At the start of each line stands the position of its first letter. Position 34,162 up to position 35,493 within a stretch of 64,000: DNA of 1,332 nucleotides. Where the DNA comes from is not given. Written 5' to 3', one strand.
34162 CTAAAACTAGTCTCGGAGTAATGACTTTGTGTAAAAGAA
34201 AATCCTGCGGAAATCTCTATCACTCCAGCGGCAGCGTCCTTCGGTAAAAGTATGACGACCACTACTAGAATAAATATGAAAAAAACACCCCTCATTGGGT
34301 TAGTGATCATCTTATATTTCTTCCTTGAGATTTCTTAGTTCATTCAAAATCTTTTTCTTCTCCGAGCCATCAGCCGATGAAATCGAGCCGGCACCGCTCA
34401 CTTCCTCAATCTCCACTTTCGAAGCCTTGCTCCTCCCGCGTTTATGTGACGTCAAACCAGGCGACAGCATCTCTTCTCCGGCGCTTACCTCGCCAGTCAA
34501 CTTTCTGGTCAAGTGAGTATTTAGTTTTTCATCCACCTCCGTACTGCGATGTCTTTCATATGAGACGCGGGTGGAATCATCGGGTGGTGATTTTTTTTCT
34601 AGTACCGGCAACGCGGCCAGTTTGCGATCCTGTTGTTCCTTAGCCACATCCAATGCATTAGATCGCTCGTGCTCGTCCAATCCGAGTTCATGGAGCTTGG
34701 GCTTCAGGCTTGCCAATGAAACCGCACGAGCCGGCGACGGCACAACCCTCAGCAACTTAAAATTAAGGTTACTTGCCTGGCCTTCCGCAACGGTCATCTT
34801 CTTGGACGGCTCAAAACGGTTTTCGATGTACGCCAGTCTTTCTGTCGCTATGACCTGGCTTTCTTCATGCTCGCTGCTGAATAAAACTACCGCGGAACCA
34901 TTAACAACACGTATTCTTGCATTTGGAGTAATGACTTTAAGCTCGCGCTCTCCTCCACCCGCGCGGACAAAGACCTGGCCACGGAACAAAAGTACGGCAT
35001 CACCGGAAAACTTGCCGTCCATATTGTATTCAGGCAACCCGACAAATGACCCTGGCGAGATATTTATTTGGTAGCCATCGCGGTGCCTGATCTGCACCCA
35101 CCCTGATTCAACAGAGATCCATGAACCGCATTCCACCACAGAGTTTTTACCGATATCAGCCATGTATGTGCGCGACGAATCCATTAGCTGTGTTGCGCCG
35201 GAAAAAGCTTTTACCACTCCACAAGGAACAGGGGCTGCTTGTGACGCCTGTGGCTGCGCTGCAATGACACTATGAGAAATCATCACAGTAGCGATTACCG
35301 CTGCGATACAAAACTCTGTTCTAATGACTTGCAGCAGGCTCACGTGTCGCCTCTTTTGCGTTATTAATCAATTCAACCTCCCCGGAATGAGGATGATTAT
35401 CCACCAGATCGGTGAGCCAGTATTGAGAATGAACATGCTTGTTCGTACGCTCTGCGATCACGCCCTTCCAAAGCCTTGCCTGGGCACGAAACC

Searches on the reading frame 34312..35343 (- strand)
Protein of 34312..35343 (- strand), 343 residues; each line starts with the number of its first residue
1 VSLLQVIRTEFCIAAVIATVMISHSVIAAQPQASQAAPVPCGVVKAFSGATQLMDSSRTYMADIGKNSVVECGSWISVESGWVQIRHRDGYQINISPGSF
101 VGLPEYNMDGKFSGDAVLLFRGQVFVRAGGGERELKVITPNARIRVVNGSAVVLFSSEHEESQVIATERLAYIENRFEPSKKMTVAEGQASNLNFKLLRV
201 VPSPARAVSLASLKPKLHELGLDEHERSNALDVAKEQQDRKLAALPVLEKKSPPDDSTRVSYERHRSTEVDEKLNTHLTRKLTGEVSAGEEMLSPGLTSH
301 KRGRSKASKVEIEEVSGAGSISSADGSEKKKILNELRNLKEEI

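Call 48: search_protein_families(library=pfam, proteins=[window:34312-35343:-], max_evalue=0.001)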
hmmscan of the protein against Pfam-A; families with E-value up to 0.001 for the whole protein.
window:34312-35343:- (343 aa): 1 family
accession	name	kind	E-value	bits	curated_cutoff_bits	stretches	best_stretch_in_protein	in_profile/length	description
PF04773.18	FecR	-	5e-05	24.1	24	1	80-153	8-80/97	FecR protein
